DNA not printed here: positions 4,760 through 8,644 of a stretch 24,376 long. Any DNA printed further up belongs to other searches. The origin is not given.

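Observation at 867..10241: Four-gene secreted cargo operon: T9SS beta-propeller protein + split YD-repeat shell + RHS toxin + immunity candidate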

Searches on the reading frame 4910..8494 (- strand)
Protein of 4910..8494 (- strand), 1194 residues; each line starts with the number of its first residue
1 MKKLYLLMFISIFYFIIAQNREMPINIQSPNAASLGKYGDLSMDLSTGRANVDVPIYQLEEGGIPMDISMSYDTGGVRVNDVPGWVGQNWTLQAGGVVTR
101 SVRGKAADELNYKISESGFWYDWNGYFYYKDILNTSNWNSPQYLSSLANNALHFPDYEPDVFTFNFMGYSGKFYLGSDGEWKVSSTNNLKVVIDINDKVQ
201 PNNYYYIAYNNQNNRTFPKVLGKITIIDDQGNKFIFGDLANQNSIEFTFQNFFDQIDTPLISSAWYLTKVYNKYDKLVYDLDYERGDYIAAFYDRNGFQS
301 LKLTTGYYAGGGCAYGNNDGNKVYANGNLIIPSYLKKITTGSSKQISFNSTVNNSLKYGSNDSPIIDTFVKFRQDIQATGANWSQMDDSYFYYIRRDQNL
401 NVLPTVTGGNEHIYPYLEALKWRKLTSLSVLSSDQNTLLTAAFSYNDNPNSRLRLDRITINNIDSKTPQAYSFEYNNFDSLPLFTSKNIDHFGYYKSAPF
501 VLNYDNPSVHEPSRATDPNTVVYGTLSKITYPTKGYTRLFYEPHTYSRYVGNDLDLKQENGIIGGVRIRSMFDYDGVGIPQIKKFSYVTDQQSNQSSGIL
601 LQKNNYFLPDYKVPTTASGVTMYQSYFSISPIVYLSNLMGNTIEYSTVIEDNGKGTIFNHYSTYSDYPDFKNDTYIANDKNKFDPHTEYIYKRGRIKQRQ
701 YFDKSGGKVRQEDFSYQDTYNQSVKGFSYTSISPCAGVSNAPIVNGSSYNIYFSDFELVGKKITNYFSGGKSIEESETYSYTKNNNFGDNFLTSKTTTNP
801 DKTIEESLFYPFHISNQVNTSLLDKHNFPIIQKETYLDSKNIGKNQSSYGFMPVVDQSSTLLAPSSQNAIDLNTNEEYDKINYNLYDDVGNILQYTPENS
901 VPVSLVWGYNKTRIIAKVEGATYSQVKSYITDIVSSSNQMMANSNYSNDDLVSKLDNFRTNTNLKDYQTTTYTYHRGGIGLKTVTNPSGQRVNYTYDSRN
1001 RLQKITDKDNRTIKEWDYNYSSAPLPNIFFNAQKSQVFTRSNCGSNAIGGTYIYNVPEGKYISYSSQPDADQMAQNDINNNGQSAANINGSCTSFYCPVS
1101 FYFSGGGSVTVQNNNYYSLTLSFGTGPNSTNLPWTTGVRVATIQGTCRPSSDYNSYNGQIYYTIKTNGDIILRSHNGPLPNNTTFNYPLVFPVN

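Call 4: search_protein_families(library=pfam, proteins=[window:4910-8494:-], max_evalue=0.01)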
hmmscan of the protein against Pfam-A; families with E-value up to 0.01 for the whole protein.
window:4910-8494:- (1194 aa): 2 families
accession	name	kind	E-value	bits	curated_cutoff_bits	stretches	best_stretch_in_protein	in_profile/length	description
PF19404.4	DUF5977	-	1.5e-23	83.6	25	1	1029-1093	1-65/65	Family of unknown function (DUF5977)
PF05593.20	RHS_repeat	-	1.6e-05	25.6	22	1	981-1012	7-38/38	RHS Repeat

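Call 5: search_protein_families(library=ncbifam, proteins=[window:4910-8494:-], max_evalue=0.01)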
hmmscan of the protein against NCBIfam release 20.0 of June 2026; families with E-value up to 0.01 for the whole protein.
window:4910-8494:- (1194 aa): 1 family
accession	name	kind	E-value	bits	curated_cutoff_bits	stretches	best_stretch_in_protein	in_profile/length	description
TIGR01643.1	YD_repeat_2x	repeat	0.0041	17.6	15.8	1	983-1012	9-38/42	YD repeat-containing protein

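Call 14: search_solved_structures(query=window:4910-8494:-, max_evalue=1)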
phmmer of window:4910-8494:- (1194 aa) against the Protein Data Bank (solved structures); distinct sequences matched with E-value up to 1: 0.

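Call 16: find_homologous_proteins(query=window:4910-8494:-, max_evalue=0.00001)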
Query window:4910-8494:- (1194 aa): 327 proteins with E <= 0.00001 among 8000 candidates; the best 120 are listed.
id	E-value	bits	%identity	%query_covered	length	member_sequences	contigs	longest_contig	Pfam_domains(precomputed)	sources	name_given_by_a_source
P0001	0.0e+0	2547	93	100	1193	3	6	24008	PF19404.5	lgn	-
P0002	0.0e+0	2412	87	100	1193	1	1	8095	PF19404.5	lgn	-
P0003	0.0e+0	2264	82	99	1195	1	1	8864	PF19404.5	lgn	-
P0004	0.0e+0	2161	80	100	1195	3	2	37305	PF05593.20,PF19404.5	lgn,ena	-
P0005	0.0e+0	2077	75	100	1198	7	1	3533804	PF19404.5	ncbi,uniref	ncbi:DUF5977 domain-containing protein [Cloacibacterium sp.]|uniref:DUF5977 domain-containing protei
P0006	0.0e+0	1978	73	100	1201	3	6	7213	PF19404.5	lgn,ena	-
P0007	0.0e+0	1883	73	95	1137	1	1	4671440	PF19404.5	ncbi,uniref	ncbi:DUF5977 domain-containing protein [Chryseobacterium sp. MMS23-Vi53]|uniref:DUF5977 domain-conta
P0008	0.0e+0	1753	64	100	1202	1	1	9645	PF19404.5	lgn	-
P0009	0.0e+0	1203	48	100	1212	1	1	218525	PF19404.5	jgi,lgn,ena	-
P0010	1.4e-265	902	42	100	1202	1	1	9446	PF05593.20,PF19404.5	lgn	-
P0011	2.6e-252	858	43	85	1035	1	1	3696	-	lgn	-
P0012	1.5e-251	856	46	84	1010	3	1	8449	-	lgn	-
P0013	3.8e-235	802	42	85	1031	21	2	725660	-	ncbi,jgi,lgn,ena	-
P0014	4.0e-235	802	43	84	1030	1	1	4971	-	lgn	-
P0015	1.2e-233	797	42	85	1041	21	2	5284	-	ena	-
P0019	5.2e-226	771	38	95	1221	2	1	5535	PF19404.5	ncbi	ncbi:DUF5977 domain-containing protein [Chryseobacterium sp. A301]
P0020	4.9e-215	735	38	99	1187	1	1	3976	PF19404.5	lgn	-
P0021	7.1e-214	731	37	96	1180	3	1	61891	PF19404.5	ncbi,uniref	ncbi:DUF5977 domain-containing protein [Chryseobacterium sp. MYb328]|uniref:DUF5977 domain-containin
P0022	2.8e-213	729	38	96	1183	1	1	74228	PF19404.5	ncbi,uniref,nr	ncbi:DUF5977 domain-containing protein [Chryseobacterium sp. c4a]|uniref:DUF5977 domain-containing p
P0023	7.1e-213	728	37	96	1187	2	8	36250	PF19404.5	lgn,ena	-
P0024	4.8e-210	718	39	96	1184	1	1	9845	PF19404.5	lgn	-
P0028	2.8e-197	676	37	92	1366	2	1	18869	PF19404.5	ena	-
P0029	2.2e-196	673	39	85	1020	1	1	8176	-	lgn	-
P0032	3.9e-185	636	36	91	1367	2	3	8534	PF19404.5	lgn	-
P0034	2.8e-181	623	35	96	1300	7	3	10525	PF19404.5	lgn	-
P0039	1.1e-174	601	34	99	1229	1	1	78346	PF19404.5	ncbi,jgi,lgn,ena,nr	ncbi:MAG: RHS repeat protein [Candidatus Azobacteroides sp.]|nr:RHS repeat protein [Candidatus Azoba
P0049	2.5e-157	544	34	93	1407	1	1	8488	PF19404.5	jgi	jgi:hypothetical protein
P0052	2.5e-153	531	34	92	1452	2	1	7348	PF19404.5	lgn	-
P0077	1.4e-126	442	33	84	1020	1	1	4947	-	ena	-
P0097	8.3e-116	406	32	85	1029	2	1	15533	-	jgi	-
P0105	4.6e-110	387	32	85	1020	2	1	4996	-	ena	-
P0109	1.9e-107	379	30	99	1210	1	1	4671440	PF19404.5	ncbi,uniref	ncbi:DUF5977 domain-containing protein [Chryseobacterium sp. MMS23-Vi53]|uniref:DUF5977 domain-conta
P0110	1.7e-106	376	28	91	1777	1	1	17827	PF05593.20,PF19404.5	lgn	-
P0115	6.6e-106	374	31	92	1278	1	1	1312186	PF19404.5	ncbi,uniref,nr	ncbi:DUF5977 domain-containing protein [Microbacter margulisiae]|uniref:DUF5977 domain-containing pr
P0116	1.1e-105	373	30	86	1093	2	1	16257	-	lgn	-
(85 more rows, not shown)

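Call 19: find_related_loci(query=A1, collection=genome_contigs, flank=10000)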
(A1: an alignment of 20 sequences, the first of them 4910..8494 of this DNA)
Query A1 (1194 aa) in genome_contigs; peptide patterns used: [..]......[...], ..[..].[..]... (x = any residue, [..] = any of these).
370 stretches matched a pattern; 198 encode a relative of the query (tblastn E <= 1e-3); the best 80 are kept; 80 distinct loci.
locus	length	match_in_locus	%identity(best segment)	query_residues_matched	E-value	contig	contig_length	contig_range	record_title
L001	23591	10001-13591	75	1-1194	0e+0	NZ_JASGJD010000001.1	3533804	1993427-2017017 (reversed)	MAG: Cloacibacterium sp. isolate 5N004 JMF-2111-06-0005.ont.bin.4_0, whole genome shotgun sequence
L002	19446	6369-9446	42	1-1018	0e+0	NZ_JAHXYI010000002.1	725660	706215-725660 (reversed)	Chryseobacterium sp. GVT01B NODE_2_length_725660_cov_46.3925, whole genome shotgun sequence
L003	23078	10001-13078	42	1-1018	0e+0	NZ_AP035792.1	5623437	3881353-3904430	Chryseobacterium sp. KCF3-3 chromosome, complete genome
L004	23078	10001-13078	42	1-1018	0e+0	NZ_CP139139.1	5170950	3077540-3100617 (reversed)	Chryseobacterium sp. HR92 chromosome, complete genome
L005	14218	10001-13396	38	1-1149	0e+0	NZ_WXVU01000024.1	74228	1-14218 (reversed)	Chryseobacterium sp. c4a scaffold_23, whole genome shotgun sequence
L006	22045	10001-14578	37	1-1150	0e+0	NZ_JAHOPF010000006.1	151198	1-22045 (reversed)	Kaistella soli strain DKR-2 contig6, whole genome shotgun sequence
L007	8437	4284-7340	40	15-1020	0e+0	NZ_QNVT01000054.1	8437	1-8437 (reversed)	Chryseobacterium pennae strain 1_F178 CONTIG054_, whole genome shotgun sequence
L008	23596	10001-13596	72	2-1194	0e+0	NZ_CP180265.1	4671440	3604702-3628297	Chryseobacterium sp. MMS23-Vi53 chromosome, complete genome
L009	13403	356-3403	39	1-1018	0e+0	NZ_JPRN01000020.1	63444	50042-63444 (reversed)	Chryseobacterium sp. JM1 Contig20, whole genome shotgun sequence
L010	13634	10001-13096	39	1-1020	0e+0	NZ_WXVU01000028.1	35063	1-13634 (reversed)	Chryseobacterium sp. c4a scaffold_27, whole genome shotgun sequence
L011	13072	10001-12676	41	1-863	1e-169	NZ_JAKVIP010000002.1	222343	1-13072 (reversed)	Chryseobacterium sp. SSA4.19 NODE_2_length_222343_cov_235.726598, whole genome shotgun sequence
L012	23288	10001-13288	34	6-1020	6e-157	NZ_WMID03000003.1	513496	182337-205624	Flavobacterium sp. MC2016-06 FlavoMC2016-06_Reassembly_04-2024_contig_3, whole genome shotgun sequence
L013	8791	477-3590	35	1-1018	1e-156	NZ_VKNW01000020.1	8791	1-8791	Chryseobacterium echinoideorum strain CC-CZW010 scaffold20.1-size8791, whole genome shotgun sequence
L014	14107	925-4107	33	16-1020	2e-151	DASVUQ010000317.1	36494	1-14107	MAG TPA_asm: Flavobacterium sp. isolate SMAG_U3321 k141_239115, whole genome shotgun sequence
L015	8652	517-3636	39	5-1018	5e-167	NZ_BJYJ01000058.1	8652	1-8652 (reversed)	Chryseobacterium hagamense strain NBRC 105253 sequence058, whole genome shotgun sequence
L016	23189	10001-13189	33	1-1020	2e-145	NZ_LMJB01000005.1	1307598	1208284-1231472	Flavobacterium sp. Root901 contig_2, whole genome shotgun sequence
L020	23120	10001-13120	31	1-1029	2e-122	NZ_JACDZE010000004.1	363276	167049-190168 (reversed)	Moheibacter lacus strain BDHS18 scaffold4-size363276, whole genome shotgun sequence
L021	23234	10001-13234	32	2-1020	1e-121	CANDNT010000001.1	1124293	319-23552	Flavobacteriaceae bacterium RhTr2 genome assembly, contig: NODE_1_length_1124293_cov_206.685, whole genome shotgun seque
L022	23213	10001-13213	31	4-1020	1e-118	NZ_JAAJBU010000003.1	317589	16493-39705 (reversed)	Flavobacterium lotistagni strain CYK-4 contig00003, whole genome shotgun sequence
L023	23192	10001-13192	31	1-1020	2e-114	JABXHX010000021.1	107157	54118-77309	MAG: Flavobacteriaceae bacterium isolate HF-Dia11 c_000000017028, whole genome shotgun sequence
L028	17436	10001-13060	29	1-1020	2e-98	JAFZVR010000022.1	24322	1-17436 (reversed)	MAG: Prevotella sp. isolate RGIG8140 Water_buffalos_Rumen-3__c423355, whole genome shotgun sequence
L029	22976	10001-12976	29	18-1022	1e-97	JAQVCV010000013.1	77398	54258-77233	MAG: Bacteroidales bacterium isolate STD2_97 NODE_1058_length_77398_cov_4.587775_Sandtown_D2, whole genome shotgun seque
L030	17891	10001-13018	27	24-1026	1e-89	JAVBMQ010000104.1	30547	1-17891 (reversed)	MAG: Bacteroidales bacterium isolate EPI_MAG_00056 c_000010377612, whole genome shotgun sequence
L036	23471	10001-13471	28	1-1145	2e-78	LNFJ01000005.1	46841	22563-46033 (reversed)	MAG: Bacteroidia bacterium Ga0077558 Ga0077558_1005.1, whole genome shotgun sequence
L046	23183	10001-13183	27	1-1020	3e-67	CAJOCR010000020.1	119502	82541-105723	uncultured Prevotella sp. isolate Sheep_1_mag_39 genome assembly, contig: scaffold_498, whole genome shotgun sequence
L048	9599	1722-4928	26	1-1093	1e-62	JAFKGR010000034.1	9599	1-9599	MAG: Chitinophagaceae bacterium isolate SCN18_25_1_16_R1_B_40_177 SCN18_25_1_16_R1_B_scaffold_1408, whole genome shotgun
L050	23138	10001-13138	26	1-1020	9e-68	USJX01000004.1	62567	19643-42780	uncultured Prevotella sp. isolate UMGS1787 genome assembly, contig: NODE_135_length_62567_cov_41.999936, whole genome sh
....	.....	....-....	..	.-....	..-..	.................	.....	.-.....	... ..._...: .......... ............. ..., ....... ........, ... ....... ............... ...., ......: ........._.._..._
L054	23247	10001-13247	38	2-1020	3e-53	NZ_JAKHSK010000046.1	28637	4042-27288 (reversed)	Zunongwangia pacifica strain MCCC M21534 NODE_46_length_28637_cov_66.556775, whole genome shotgun sequence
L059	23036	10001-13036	33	15-1024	1e-133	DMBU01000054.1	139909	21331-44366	MAG TPA_asm: Bacteroidales bacterium isolate UBA12171 contig_393, whole genome shotgun sequence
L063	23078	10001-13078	30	1-1019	1e-42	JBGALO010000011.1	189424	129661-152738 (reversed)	MAG: Cyclobacteriaceae bacterium isolate MAG_AAO_H125.46 AAOH125-46_opera_contig_346, whole genome shotgun sequence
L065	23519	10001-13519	26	4-1093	7e-47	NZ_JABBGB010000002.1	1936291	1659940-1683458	Pseudoflavitalea sp. G-6-1-2 contig2, whole genome shotgun sequence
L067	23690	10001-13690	28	1-1093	7e-40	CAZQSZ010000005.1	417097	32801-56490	MAG TPA_asm: uncultured Chitinophaga sp. isolate binchicken_co277_100 genome assembly, contig: NODE_33_length_417097_cov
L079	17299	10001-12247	33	3-716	7e-33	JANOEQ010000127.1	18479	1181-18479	MAG: Chitinophagaceae bacterium isolate SOY_65_metabat_221 SOY_65_k141_1008371, whole genome shotgun sequence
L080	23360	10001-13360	29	1-1020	1e-32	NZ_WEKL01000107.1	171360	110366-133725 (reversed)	Aquimarina litoralis strain CCMR20 Contig1, whole genome shotgun sequence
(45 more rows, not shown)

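Call 34: search_protein_families(library=pfam, alignment_id=A4, max_evalue=0.001)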
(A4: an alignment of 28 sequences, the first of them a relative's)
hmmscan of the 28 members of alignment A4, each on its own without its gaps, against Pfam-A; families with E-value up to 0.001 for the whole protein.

A. member 1, L028:8836-9990:+ (384 aa): 1 family
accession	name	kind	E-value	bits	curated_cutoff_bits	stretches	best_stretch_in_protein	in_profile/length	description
PF18962.6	Por_Secre_tail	-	8.7e-05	23.2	27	1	313-381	8-73/75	Secretion system C-terminal sorting domain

B. families by the number of members that match (of 28 scanned): 25 families
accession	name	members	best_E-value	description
PF18962.6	Por_Secre_tail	5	5e-12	Secretion system C-terminal sorting domain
PF04231.19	Endonuclease_1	1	1.2e-43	Endonuclease I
PF00294.29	PfkB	1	9e-43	pfkB family carbohydrate kinase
PF01232.29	Mannitol_dh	1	9.4e-36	Mannitol dehydrogenase Rossmann domain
PF08125.19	Mannitol_dh_C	1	3.3e-29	Mannitol dehydrogenase C-terminal domain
PF14253.11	AbiH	1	4.3e-29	Bacteriophage abortive infection AbiH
PF13808.11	DDE_Tnp_1_assoc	1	7e-27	DDE_Tnp_1-associated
PF00251.26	Glyco_hydro_32N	1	3.3e-26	Glycosyl hydrolases family 32 N-terminal domain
PF00932.25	LTD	1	2.8e-24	Lamin Tail Domain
PF16654.10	DAPDH_C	1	1e-21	Diaminopimelic acid dehydrogenase C-terminal domain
PF01609.27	DDE_Tnp_1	1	2.4e-21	Transposase DDE domain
PF07884.19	VKOR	1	9.8e-13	Vitamin K epoxide reductase family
PF16346.12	GH32_BT1760-like_C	1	5.6e-12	GH32, BT1760-like, C-terminal domain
PF08244.19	Glyco_hydro_32C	1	1.1e-10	Glycosyl hydrolases family 32 C terminal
PF01408.29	GFO_IDH_MocA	1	2e-09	Oxidoreductase family, NAD-binding Rossmann fold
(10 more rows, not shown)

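Call 42: predict_structure(alignment_id=A2)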
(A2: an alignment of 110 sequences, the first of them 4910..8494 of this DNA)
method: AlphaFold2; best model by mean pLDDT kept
length: 1194 residues; sequences in the alignment: 110
mean_pLDDT: 86.5   pTM: 0.81
mean pLDDT of the five models: 86.5, 85.7, 84.9, 84.3, 82.6
residues with pLDDT >= 90: 647; 70-90: 435; 50-70: 79; < 50: 33
segments of 3 or more residues with pLDDT < 50: 1-25
pLDDT, mean of each block of 10 residues (from residue 1): 43 34 49 58 81 88 90 91 91 91 89 62 86 92 91 85 91 92 92 94 78 73 96 96 94 85 96 95 95 89 65 65 92 96 92 94 94 91 86 88 71 90 95 84 96 95 81 95 94 93 92 92 95 86 95 91 93 79 92 91 88 82 86 59 93 91 94 85 84 93 92 90 89 66 86 88 91 95 85 95 96 94 94 92 91 90 89 74 92 92 92 91 93 89 78 92 90 79 90 82 87 81 67 87 82 83 87 93 90 85 85 82 84 90 88 90 94 89 89 79
secondary structure, 60 per line:
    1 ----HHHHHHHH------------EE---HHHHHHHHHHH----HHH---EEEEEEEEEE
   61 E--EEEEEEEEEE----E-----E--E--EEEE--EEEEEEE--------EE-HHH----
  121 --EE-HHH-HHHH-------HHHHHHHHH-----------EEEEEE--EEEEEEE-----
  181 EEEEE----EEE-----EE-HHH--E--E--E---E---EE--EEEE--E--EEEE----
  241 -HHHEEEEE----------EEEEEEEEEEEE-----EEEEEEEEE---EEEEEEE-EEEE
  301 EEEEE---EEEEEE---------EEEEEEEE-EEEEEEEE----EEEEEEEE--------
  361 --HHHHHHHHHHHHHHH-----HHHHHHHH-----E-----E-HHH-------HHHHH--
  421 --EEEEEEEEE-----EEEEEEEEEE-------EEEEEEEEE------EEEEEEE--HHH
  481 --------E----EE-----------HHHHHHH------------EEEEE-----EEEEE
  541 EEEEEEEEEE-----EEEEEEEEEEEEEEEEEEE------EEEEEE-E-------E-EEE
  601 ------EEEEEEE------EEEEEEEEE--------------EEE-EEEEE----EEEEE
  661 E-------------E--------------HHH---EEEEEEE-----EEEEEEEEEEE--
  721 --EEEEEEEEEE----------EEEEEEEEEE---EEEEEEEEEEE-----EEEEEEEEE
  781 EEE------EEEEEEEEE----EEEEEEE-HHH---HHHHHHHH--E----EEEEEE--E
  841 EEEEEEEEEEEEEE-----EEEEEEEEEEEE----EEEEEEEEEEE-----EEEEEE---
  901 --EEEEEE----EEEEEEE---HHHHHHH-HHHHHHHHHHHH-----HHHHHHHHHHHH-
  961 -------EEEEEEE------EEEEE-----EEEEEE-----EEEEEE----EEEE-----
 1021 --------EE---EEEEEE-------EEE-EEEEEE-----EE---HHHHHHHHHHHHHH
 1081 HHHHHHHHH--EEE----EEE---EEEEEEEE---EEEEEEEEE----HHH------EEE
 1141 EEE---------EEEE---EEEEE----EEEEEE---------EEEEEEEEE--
elements in order (helices of 4 or more, strands of 3 or more residues): H5-12 H30-40 E51-61 E64-73 E90-93 E96-102 H130-133 H141-149 E161-166 E169-175 E181-185 E190-192 E224-227 E233-236 E245-249 E260-271 E277-285 E289-295 E297-305 E309-314 E324-331 E333-340 E345-352 H363-377 H383-390 H414-418 E423-431 E437-446 E454-462 E469-475 H507-513 E526-530 E536-550 E556-574 E581-586 E598-600 E607-613 E620-628 E643-645 E647-651 E656-661 E696-702 E708-718 E723-732 E743-752 E756-766 E772-783 E790-798 E803-809 H817-824 E832-837 E840-854 E860-871 E876-886 E892-897 E903-908 E913-919 H923-929 H931-942 H948-959 E968-974 E981-985 E991-996 E1002-1007 E1012-1015 E1034-1039 E1047-1049 E1051-1056 H1067-1089 E1092-1094 E1099-1101 E1105-1112 E1116-1124 E1138-1143 E1153-1156 E1160-1164 E1169-1174 E1184-1192
